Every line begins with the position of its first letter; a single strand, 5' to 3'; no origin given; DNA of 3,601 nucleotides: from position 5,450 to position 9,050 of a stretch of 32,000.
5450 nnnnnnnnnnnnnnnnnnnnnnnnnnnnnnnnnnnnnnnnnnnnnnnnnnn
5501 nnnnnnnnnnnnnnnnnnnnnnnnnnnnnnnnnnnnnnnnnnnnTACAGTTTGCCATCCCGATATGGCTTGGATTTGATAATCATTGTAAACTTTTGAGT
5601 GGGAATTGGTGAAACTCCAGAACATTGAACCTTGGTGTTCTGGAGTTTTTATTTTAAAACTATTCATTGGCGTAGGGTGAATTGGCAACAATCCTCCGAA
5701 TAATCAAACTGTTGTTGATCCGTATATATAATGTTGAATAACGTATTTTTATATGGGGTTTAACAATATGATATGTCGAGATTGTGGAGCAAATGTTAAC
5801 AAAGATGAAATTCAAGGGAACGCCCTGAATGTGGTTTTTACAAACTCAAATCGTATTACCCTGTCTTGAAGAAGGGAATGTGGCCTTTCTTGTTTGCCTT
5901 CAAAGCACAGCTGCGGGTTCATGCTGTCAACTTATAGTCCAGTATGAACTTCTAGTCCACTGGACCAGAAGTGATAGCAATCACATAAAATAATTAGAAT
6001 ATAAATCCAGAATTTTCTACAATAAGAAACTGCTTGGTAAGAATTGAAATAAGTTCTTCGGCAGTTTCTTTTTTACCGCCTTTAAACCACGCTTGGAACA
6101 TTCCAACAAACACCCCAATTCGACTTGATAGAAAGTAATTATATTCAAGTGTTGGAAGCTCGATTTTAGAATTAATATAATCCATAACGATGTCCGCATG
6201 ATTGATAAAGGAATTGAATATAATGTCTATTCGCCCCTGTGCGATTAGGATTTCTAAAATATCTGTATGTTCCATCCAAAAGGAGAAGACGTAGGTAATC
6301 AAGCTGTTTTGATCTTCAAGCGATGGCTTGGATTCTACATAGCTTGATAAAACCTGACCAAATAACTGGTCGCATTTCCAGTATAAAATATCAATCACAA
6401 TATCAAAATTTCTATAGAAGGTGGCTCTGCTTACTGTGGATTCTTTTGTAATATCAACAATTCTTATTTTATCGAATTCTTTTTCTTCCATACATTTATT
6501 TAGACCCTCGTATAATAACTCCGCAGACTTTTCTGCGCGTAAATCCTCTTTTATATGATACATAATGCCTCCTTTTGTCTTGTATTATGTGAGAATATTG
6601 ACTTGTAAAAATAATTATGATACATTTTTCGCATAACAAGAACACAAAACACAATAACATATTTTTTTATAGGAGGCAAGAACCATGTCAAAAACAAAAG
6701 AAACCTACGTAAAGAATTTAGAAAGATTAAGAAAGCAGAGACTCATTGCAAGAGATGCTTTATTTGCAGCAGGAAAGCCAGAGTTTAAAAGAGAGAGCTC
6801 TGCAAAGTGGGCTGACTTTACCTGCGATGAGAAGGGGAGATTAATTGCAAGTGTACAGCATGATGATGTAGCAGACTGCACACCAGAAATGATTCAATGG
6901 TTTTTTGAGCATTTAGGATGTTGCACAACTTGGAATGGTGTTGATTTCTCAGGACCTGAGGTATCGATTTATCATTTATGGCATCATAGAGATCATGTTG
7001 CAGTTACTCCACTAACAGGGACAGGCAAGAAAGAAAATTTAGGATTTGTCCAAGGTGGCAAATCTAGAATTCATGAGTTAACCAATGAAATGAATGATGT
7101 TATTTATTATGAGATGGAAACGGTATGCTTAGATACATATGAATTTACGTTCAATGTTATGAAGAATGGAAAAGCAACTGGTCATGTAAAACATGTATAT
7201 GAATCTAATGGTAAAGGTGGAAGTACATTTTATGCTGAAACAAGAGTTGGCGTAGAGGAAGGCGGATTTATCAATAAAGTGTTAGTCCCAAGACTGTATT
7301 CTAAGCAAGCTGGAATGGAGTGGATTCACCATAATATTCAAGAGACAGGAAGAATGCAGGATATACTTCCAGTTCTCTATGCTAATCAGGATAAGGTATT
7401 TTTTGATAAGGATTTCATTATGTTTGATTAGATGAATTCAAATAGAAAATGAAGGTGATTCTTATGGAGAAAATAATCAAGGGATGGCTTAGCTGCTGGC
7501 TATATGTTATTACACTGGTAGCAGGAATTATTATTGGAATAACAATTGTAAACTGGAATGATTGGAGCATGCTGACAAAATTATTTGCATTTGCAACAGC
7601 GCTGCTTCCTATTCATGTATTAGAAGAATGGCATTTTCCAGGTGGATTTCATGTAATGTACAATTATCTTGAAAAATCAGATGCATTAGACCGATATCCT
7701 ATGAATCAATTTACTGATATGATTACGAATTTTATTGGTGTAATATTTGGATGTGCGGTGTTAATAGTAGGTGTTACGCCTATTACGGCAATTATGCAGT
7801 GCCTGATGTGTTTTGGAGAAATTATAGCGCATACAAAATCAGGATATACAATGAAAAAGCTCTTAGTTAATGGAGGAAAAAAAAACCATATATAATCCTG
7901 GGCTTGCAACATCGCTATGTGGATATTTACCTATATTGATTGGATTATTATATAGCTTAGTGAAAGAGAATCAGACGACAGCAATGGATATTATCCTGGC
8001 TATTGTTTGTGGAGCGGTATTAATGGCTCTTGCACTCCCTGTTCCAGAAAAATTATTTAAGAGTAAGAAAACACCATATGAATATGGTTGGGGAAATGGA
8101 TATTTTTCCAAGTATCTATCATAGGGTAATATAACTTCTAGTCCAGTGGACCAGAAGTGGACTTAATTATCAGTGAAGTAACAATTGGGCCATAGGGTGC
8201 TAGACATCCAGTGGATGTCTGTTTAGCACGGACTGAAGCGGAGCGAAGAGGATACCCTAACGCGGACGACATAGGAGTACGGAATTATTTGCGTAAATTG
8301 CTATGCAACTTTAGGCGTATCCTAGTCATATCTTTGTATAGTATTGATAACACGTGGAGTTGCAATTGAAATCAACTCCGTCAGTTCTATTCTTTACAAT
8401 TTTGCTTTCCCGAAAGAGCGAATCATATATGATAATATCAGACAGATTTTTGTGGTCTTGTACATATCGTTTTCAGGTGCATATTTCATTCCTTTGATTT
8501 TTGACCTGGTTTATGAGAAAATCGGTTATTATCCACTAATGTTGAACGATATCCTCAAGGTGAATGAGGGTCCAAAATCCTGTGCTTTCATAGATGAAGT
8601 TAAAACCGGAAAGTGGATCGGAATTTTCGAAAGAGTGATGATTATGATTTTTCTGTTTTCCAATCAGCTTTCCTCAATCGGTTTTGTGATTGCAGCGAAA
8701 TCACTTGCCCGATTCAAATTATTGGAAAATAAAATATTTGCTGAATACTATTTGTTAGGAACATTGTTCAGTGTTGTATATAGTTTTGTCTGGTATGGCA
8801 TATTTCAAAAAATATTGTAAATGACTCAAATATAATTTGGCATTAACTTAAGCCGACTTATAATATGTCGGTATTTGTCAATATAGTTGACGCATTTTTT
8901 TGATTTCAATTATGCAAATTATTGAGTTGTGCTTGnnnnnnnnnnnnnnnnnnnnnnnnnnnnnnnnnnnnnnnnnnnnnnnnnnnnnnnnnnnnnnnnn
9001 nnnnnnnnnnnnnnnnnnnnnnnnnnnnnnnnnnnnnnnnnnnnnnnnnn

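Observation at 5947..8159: AT-rich three-gene cassette tightly bracketed by two near-identical 25-nt imperfect palindromes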

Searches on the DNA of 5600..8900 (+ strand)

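Call 11: search_dna_similar(query=window:5600-8900:+, collection=plasmids, mode=near)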
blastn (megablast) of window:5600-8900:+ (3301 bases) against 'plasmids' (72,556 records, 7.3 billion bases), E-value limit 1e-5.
No match.

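Call 12: search_dna_similar(query=window:5600-8900:+, collection=phages, mode=near)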
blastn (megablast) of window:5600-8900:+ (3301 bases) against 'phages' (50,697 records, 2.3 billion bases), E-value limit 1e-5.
No match.
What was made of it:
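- Tried and rejected: Megablast of 5600-8900 against PLSDB and the phage collection gave no match (calls 11, 12).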

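Call 18: search_rna_families(source=window, start=5700, end=8900, threshold=evalue, max_evalue=5)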
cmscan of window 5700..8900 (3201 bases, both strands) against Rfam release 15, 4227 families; matches with E-value up to 5: 4.
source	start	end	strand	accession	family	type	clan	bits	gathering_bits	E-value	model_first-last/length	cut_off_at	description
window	6625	6709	+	RF03100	RAGATH-27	Gene; sRNA;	-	27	76.1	0.92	1-86/86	no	RAGATH-27 RNA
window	5966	6074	+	RF01470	rli38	Gene; sRNA;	-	24.5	49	2.2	1-150/150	no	Listeria sRNA rli38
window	8793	8900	-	RF01441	S_pombe_snR46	Gene; snRNA; snoRNA; HACA-box;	CL00021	23.7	60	0.61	51-168/168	5'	small nulceolar RNA snR46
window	7043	7111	+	RF01832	ROSE_2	Cis-reg; thermoregulator;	-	19.9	65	0.72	12-69/73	no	Repression of heat shock gene expression (ROSE) element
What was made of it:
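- On Known RNA families (Rfam 15), tested for the ~80-nt element: No hit in 8200-8340 at E<=5 (call 18).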

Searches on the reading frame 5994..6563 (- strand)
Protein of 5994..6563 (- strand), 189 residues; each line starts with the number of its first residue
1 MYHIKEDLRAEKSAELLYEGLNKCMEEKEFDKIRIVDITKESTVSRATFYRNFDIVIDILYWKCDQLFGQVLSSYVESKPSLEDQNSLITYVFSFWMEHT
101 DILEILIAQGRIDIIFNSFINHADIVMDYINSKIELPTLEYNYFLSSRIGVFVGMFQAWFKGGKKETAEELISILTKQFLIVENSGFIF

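Call 10: search_protein_families(library=pfam, proteins=[window:5994-6563:-], max_evalue=0.01)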
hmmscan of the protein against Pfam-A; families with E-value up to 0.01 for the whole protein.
window:5994-6563:- (189 aa): 2 families
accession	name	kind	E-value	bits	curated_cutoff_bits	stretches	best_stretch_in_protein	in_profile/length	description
PF14278.11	TetR_C_8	-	1.8e-05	25.2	26.1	1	88-177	6-99/103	Transcriptional regulator C-terminal region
PF00440.29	TetR_N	-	0.0099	16.1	24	0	23-53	7-37/47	Bacterial regulatory proteins, tetR family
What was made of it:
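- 5994..6563 (-): TetR-family regulator. Pfam TetR_C_8 at 1.8e-5 and weak TetR_N (call 10).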
